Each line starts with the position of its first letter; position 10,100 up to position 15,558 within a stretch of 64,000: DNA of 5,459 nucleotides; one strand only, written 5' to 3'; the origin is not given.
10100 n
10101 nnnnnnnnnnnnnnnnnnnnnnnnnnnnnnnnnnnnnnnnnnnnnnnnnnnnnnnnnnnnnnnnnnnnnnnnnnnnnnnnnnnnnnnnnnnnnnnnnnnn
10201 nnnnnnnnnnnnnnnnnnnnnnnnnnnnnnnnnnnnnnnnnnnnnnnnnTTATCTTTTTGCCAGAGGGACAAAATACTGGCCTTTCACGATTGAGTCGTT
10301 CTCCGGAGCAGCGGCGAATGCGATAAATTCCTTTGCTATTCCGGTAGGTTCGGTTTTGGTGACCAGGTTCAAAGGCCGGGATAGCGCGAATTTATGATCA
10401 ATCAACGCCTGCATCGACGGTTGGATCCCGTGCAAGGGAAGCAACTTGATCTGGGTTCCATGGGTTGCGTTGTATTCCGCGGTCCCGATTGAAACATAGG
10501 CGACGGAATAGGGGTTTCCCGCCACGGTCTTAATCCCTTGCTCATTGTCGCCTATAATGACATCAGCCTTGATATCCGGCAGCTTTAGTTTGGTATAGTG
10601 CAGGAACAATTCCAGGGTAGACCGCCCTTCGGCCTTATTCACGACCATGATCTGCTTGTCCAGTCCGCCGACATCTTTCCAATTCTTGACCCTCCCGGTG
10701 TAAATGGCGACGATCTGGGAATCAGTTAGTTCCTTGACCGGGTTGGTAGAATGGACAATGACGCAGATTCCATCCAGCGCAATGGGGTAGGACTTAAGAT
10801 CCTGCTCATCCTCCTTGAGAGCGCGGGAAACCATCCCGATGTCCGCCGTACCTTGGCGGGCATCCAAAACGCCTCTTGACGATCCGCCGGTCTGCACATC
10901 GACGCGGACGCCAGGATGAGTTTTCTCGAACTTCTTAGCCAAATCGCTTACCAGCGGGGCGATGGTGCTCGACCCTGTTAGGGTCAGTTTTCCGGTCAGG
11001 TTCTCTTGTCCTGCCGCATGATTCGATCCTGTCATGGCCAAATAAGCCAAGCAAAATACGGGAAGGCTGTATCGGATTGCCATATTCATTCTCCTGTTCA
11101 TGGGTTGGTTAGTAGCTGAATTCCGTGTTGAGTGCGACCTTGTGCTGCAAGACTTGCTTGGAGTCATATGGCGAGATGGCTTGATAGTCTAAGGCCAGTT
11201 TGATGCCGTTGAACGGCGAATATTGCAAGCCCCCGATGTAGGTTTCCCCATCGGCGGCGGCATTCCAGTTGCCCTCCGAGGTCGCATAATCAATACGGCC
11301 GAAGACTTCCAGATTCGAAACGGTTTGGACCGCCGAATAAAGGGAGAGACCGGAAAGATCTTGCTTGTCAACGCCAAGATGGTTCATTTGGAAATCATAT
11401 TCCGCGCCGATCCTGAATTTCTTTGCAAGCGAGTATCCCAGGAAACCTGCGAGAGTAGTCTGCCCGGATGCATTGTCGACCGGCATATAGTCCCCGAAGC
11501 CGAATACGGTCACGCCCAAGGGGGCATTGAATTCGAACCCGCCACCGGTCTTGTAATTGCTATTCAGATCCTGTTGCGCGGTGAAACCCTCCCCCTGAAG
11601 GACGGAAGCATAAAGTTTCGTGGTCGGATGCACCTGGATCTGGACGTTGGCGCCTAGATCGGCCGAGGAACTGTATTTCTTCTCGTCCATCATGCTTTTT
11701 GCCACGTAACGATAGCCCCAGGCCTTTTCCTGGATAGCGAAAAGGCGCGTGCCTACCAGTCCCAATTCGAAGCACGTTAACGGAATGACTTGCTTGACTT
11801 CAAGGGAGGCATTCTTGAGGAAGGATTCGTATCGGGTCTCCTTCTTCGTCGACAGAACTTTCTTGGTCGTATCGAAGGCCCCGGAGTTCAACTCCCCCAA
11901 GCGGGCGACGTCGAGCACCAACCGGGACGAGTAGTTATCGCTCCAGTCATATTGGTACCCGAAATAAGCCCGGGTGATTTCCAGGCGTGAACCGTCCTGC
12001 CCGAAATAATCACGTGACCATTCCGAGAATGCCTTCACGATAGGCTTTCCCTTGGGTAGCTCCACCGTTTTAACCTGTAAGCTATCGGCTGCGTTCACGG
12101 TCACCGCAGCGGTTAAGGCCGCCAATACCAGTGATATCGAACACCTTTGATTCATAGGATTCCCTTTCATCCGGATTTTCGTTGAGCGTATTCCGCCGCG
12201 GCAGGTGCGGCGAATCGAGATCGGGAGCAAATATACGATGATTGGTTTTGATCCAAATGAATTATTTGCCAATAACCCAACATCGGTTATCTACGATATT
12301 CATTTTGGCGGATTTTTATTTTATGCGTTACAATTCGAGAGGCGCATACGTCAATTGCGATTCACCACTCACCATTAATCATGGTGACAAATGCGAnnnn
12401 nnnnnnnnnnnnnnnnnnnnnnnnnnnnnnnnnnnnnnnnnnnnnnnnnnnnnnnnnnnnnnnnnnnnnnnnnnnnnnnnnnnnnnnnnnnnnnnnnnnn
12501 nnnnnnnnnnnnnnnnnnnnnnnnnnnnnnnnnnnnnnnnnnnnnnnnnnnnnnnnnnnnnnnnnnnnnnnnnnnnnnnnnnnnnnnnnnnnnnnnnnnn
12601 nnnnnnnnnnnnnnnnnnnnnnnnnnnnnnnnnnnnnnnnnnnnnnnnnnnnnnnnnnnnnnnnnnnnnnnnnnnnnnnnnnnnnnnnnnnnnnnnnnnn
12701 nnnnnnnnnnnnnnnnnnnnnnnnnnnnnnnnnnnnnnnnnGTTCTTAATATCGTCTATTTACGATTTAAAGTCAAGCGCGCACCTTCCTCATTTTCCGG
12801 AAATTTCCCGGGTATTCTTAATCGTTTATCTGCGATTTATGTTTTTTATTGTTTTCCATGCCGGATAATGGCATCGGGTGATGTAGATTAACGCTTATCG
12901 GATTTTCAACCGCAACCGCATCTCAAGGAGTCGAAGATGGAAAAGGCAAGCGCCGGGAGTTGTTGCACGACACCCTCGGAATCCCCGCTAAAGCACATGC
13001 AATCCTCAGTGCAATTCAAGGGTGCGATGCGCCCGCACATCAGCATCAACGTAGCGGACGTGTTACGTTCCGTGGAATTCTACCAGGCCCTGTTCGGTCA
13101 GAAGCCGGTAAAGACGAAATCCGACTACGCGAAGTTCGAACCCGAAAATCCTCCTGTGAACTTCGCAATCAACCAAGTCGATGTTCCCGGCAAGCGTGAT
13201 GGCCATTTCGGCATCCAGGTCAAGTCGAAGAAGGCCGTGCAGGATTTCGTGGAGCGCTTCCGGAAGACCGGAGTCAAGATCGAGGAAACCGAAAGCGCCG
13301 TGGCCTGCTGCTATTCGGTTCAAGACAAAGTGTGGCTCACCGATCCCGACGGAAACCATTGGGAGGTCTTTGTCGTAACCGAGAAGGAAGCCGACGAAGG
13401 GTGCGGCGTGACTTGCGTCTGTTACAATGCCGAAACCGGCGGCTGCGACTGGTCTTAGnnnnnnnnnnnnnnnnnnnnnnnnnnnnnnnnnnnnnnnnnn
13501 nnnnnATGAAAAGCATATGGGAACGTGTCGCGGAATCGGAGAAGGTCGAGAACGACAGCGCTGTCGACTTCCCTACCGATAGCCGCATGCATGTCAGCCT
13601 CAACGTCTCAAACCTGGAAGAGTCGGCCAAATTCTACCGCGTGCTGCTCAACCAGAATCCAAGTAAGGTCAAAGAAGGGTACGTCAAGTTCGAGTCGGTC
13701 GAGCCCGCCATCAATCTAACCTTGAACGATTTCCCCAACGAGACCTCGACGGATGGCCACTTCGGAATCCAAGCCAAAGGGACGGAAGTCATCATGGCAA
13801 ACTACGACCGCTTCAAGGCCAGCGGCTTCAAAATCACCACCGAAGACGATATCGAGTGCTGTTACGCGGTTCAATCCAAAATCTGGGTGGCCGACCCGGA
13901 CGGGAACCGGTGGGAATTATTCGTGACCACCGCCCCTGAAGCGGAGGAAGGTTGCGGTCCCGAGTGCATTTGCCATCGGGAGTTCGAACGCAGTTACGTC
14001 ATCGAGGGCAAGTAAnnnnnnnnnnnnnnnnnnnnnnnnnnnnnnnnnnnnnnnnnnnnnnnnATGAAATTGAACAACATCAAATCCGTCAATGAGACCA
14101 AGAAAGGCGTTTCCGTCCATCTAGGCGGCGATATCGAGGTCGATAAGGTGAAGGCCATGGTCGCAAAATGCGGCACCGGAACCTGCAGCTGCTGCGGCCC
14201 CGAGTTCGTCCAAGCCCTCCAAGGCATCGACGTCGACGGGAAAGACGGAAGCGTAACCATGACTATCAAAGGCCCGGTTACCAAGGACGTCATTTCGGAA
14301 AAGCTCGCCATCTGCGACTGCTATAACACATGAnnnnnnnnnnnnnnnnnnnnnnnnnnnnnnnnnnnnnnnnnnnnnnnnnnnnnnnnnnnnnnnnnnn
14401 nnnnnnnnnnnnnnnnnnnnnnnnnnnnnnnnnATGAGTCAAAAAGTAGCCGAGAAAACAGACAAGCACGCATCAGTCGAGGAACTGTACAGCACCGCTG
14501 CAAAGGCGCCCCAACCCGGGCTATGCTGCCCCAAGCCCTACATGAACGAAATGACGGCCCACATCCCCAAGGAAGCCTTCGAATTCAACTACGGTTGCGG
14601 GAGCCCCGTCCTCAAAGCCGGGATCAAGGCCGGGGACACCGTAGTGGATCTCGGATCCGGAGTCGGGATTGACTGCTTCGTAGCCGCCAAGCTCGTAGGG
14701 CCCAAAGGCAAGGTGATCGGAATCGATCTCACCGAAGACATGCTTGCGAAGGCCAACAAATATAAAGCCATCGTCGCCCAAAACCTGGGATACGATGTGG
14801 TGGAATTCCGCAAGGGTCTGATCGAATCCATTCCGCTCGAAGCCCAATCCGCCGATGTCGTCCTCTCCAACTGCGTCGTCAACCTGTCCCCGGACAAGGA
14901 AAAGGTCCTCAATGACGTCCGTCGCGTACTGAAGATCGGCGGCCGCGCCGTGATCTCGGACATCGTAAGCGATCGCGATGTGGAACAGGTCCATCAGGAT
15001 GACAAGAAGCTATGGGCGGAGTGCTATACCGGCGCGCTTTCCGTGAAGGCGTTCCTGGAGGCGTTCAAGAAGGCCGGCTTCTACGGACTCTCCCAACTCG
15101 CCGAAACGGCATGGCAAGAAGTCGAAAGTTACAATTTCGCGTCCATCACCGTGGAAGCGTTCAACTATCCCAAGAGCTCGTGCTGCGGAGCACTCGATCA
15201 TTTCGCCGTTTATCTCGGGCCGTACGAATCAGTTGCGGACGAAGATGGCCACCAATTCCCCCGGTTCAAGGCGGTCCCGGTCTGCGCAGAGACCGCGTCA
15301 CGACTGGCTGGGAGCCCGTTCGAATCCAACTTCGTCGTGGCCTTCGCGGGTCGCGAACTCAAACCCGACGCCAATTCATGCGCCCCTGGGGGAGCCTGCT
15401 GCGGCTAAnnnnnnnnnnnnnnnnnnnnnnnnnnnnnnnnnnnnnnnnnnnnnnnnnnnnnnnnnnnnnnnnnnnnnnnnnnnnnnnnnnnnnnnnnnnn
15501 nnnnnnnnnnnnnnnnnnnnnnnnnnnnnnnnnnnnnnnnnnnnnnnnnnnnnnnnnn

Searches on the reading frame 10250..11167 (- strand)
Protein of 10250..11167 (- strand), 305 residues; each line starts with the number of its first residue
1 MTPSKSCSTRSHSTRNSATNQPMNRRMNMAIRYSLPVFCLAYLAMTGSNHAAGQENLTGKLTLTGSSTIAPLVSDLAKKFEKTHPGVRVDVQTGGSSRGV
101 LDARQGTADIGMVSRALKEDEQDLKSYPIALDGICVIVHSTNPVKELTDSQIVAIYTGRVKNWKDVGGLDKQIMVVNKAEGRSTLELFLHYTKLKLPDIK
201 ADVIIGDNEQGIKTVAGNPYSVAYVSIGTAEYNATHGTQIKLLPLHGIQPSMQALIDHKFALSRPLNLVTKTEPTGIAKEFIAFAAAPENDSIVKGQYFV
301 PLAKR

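Call 57: search_protein_families(library=pfam, proteins=[window:10250-11167:-], max_evalue=1)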
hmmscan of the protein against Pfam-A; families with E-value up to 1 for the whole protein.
window:10250-11167:- (305 aa): 6 families
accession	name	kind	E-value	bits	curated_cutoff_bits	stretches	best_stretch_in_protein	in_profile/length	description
PF12849.12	PBP_like_2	-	2e-42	146.3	27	1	53-288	4-266/267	PBP superfamily domain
PF12727.12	PBP_like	-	4.8e-09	36.1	27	1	77-191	1-112/193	PBP superfamily domain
PF13531.11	SBP_bac_11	-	1.4e-08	35.3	25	1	61-297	1-224/227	Bacterial extracellular solute-binding protein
PF03466.25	LysR_substrate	-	2.4e-08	34.1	28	1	56-144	3-90/209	LysR substrate binding domain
PF01547.30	SBP_bac_1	-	4.9e-07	30.5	26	1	75-289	12-304/307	Bacterial extracellular solute-binding protein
PF03426.20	CBM_15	-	0.18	11.8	22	1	60-107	95-142/166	Carbohydrate binding domain (family 15)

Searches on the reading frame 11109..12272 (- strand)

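Call 5: search_protein_families(library=ncbifam, proteins=[window:11109-12272:-], max_evalue=0.01)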
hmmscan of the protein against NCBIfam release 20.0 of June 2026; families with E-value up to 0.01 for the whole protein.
window:11109-12272:- (387 aa): 0 families

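Call 57: search_protein_families(library=pfam, proteins=[window:11109-12272:-], max_evalue=1)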
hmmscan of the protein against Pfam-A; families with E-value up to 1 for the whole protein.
window:11109-12272:- (387 aa): 1 family
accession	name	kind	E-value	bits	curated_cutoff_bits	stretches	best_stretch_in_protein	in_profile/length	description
PF17229.7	SMG1_N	-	0.23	12.6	25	1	193-259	6-68/106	Serine/threonine-protein kinase SMG1 N-terminal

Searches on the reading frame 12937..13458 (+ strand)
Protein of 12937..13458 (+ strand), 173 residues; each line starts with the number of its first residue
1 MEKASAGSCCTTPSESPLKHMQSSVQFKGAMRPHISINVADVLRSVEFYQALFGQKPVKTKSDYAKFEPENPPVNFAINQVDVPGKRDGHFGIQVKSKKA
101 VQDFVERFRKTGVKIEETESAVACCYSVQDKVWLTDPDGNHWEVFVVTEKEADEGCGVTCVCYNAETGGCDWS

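Call 4: search_protein_families(library=pfam, proteins=[window:12937-13458:+], max_evalue=0.01)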
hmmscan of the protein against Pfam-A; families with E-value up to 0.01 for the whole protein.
window:12937-13458:+ (173 aa): 3 families
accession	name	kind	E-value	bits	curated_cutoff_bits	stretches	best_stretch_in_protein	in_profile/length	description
PF00903.31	Glyoxalase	-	7.7e-13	49.3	20.6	1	33-144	3-121/121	Glyoxalase/Bleomycin resistance protein/Dioxygenase superfamily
PF18029.7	Glyoxalase_6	-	1.3e-05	26.2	23.6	1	35-145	2-106/106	Glyoxalase-like domain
PF22677.2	Ble-like_N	-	0.0062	16.7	24.5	0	34-55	4-25/41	Bleomycin resistance protein-like N-terminal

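Call 5: search_protein_families(library=ncbifam, proteins=[window:12937-13458:+], max_evalue=0.01)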
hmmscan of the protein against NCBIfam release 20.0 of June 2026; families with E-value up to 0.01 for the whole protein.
window:12937-13458:+ (173 aa): 17 families
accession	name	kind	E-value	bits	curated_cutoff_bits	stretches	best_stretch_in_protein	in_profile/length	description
NF041414.1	ArsI_CadI_VOC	equivalog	6.7e-39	132.8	116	1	32-152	1-120/147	ArsI/CadI family heavy metal resistance metalloenzyme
TIGR03213.1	23dbph12diox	equivalog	9.4e-07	28.5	366.45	1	89-150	60-121/287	biphenyl-2,3-diol 1,2-dioxygenase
TIGR03211.1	catechol_2_3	equivalog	3.8e-06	26.4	320.2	1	34-151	7-122/303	catechol 2,3-dioxygenase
NF045631.1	exdiol_diox_HsaC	equivalog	4.5e-05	22.7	450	1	79-150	48-121/296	iron-dependent extradiol dioxygenase HsaC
NF000496.2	Fos_GSH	equivalog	8.7e-05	22.6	180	1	34-147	7-117/136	fosfomycin resistance glutathione transferase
TIGR00068.2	glyox_I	equivalog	0.00016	21.5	120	0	88-145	88-138/143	lactoylglutathione lyase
TIGR02295.1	HpaD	equivalog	0.00018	20.8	321.4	1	34-150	7-121/298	3,4-dihydroxyphenylacetate 2,3-dioxygenase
NF000467.1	FosG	exception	0.00032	20.7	240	1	34-144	7-109/132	FosG family fosfomycin resistance glutathione transferase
NF003152.0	PRK04101.1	equivalog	0.00039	20.7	171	1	34-148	7-120/139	metallothiol transferase FosB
NF000074.1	299782349_fosC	exception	0.00055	20.1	250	1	34-145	7-110/132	FosC2 family fosfomycin resistance glutathione transferase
NF007629.0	PRK10291.1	equivalog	0.00086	19.2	246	0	75-157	60-134/135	lactoylglutathione lyase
NF000339.2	fos-Crono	exception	0.00088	19.4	275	1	34-147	6-113/134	FosA family fosfomycin resistance glutathione transferase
NF033405.1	FosLL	exception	0.0013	19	270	1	33-155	7-121/135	fosfomycin resistance glutathione transferase FosLL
NF000495.1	FosK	exception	0.0025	17.7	280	1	34-147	7-112/132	fosfomycin resistance glutathione transferase FosK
NF000494.1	FosF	exception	0.0051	16.8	280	1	34-147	7-112/132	fosfomycin resistance glutathione transferase FosF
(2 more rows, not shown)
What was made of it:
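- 12937..13458 (+): ArsI/CadI-family VOC protein 1 (vicinal CC pair, Cys-rich tail). NF041414 at 132.8 bits, above its cut-off of 116 (call 5).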

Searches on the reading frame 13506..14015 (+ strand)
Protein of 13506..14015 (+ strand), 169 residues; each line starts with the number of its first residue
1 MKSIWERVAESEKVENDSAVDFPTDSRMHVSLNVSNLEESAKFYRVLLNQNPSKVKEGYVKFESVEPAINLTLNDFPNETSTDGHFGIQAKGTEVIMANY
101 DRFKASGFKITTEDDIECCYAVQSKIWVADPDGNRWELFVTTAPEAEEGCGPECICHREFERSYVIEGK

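Call 4: search_protein_families(library=pfam, proteins=[window:13506-14015:+], max_evalue=0.01)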
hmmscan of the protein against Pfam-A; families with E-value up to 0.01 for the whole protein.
window:13506-14015:+ (169 aa): 3 families
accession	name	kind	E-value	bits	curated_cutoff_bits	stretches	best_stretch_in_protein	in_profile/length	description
PF00903.31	Glyoxalase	-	2.4e-15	57.4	20.6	1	29-138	4-121/121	Glyoxalase/Bleomycin resistance protein/Dioxygenase superfamily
PF12681.13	Glyoxalase_2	-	0.0032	17.8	30.1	1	32-133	6-108/118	Glyoxalase-like domain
PF15067.11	FAM124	-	0.0065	16.6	23.5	0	27-78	130-184/235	FAM124 domain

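Call 5: search_protein_families(library=ncbifam, proteins=[window:13506-14015:+], max_evalue=0.01)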
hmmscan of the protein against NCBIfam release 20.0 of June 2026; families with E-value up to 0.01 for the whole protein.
window:13506-14015:+ (169 aa): 7 families
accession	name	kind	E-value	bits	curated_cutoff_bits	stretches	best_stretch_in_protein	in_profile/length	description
NF041414.1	ArsI_CadI_VOC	equivalog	4.7e-37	126.8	116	1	27-147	1-121/147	ArsI/CadI family heavy metal resistance metalloenzyme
TIGR02295.1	HpaD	equivalog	0.00014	21.1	321.4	1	29-142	7-119/298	3,4-dihydroxyphenylacetate 2,3-dioxygenase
NF050074.1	glyox_I_GloA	exception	0.00047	20.3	165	1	28-138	3-119/121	lactoylglutathione lyase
NF003152.0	PRK04101.1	equivalog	0.0008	19.7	171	1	29-142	7-120/139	metallothiol transferase FosB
TIGR03211.1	catechol_2_3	equivalog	0.0011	18.3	320.2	1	29-142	7-119/303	catechol 2,3-dioxygenase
NF000496.2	Fos_GSH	equivalog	0.0065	16.6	180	0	29-141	7-117/136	fosfomycin resistance glutathione transferase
TIGR03213.1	23dbph12diox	equivalog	0.0069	15.9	366.45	0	88-144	64-121/287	biphenyl-2,3-diol 1,2-dioxygenase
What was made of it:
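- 13506..14015 (+): ArsI/CadI-family VOC protein 2. NF041414 at 126.8 bits, above its cut-off of 116 (call 5).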

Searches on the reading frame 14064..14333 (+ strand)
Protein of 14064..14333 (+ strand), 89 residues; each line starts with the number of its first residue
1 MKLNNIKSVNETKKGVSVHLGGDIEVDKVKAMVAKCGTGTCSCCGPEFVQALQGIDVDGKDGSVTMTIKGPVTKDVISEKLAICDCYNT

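Call 57: search_protein_families(library=pfam, proteins=[window:14064-14333:+], max_evalue=1)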
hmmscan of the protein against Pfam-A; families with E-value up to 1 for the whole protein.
window:14064-14333:+ (89 aa): 1 family
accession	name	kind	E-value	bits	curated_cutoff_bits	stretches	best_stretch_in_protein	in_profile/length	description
PF07504.19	FTP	-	0.19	12.1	21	1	48-71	20-43/51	Fungalysin/Thermolysin Propeptide Motif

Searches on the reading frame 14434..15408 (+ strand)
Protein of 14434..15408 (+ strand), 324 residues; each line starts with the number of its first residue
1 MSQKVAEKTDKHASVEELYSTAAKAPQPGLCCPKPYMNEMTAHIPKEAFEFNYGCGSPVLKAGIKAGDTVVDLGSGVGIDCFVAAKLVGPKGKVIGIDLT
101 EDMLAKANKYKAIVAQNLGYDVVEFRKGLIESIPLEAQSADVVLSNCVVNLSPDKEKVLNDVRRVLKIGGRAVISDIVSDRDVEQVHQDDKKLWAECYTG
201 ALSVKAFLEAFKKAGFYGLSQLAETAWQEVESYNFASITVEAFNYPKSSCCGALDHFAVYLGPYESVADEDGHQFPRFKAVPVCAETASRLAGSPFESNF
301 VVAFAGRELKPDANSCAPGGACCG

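Call 4: search_protein_families(library=pfam, proteins=[window:14434-15408:+], max_evalue=0.01)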
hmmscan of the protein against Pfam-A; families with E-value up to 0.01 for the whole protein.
window:14434-15408:+ (324 aa): 12 families
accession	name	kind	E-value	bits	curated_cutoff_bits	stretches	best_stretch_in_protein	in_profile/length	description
PF13847.12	Methyltransf_31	-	3.4e-33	114.8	27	1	64-213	1-143/145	Methyltransferase domain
PF08241.18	Methyltransf_11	-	4.2e-17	63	21.2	1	71-174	1-95/95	Methyltransferase domain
PF13649.12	Methyltransf_25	-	1.2e-15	58.3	27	1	70-170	1-97/97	Methyltransferase domain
PF01209.24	Ubie_methyltran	-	4.1e-14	52.9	20.1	1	63-175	44-152/233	ubiE/COQ5 methyltransferase family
PF08242.18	Methyltransf_12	-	2.1e-11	44.9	30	1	71-171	1-97/98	Methyltransferase domain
PF13489.12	Methyltransf_23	-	2.1e-08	34.5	27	1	59-220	13-163/164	Methyltransferase domain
PF01135.25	PCMT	-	1.1e-06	29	20.3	1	64-126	71-134/210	Protein-L-isoaspartate(D-aspartate) O-methyltransferase (PCMT)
PF06325.19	PrmA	-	2.7e-06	27.6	22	1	60-193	155-276/296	Ribosomal protein L11 methyltransferase (PrmA)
PF05148.21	Methyltransf_8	-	2.4e-05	24.7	27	1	130-213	113-197/219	Hypothetical methyltransferase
PF01728.25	FtsJ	-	0.00037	20.9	24.1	1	63-154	17-106/181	FtsJ-like methyltransferase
PF20922.3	Anamorsin_N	-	0.0015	18.7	27.1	1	131-189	43-103/163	Anamorsin, N-terminal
PF08123.19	DOT1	-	0.0042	17.1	23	1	61-120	37-98/205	Histone methylation protein DOT1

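Call 5: search_protein_families(library=ncbifam, proteins=[window:14434-15408:+], max_evalue=0.01)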
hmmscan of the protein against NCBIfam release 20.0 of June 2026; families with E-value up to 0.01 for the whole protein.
window:14434-15408:+ (324 aa): 46 families (the best 25 are shown)
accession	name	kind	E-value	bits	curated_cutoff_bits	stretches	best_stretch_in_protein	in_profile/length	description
NF008823.0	PRK11873.1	subfamily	5.5e-65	219.5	263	1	35-224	47-231/272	arsenite methyltransferase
NF040538.1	methyl_ArsM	equivalog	9.6e-60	202.6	500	2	135-323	167-355/356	arsinothricin biosynthesis methyltransferase ArsM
NF041537.1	ArsM_AhpD_UU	exception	4.5e-45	153.9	510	1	36-228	46-234/345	arsenite methyltransferase/AhpD domain selenoprotein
NF038099.1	AsSugarArsM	exception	3.1e-43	148.2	400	1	14-293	5-300/321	arsenosugar biosynthesis arsenite methyltransferase ArsM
NF047649.1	MTase_UXPK_star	exception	4.2e-42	144.1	460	1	34-220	45-227/283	methyltransferase/UXPK-star double selenoprotein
NF041536.1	ArsM_DUF2284_UU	exception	3.5e-41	141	575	1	36-228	46-234/459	arsenite methyltransferase/DUF2284 domain selenoprotein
NF045667.1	MTase_DVU1556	equivalog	4.7e-22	78.5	155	1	62-217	18-161/213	DVU_1556 family methyltransferase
NF040539.1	AST_met_ArsM_2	exception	5.9e-21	75.5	240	1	69-220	59-209/262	putative arsinothricin biosynthesis methyltransferase ArsM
NF001244.0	PRK00216.1-5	equivalog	5.5e-13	48.8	216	1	63-182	45-161/236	bifunctional demethylmenaquinone methyltransferase/2-methoxy-6-polyprenyl-1,4-benzoquinol methylase UbiE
NF052510.1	methyltran_MpqE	exception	3.5e-12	46.2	335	1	62-176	42-153/234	methyl-plastoquinone biosynthesis methyltransferase MpqE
NF043040.1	corrin_prot_MT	hypoth_equivalog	3.1e-11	43.1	180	1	64-181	39-154/216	corrinoid protein-associated methyltransferase CpaM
TIGR02072.1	BioC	equivalog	3.8e-11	43.2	184.95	1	68-191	36-148/244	malonyl-ACP O-methyltransferase BioC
TIGR02752.1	MenG_heptapren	equivalog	4.3e-11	42.8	419.85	1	63-176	42-151/231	demethylmenaquinone methyltransferase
NF001243.0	PRK00216.1-4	equivalog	5e-11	42.4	235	1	63-176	44-153/237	demethylmenaquinone methyltransferase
NF001240.0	PRK00216.1-1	equivalog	1.5e-10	40.6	378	1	61-176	58-170/251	bifunctional demethylmenaquinone methyltransferase/2-methoxy-6-polyprenyl-1,4-benzoquinol methylase UbiE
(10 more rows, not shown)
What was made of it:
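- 14434..15408 (+): cluster-specific ArsM-like As(III) SAM methyltransferase. Pfam Methyltransf_31 and NCBIfam arsenite methyltransferase models (calls 4, 5).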
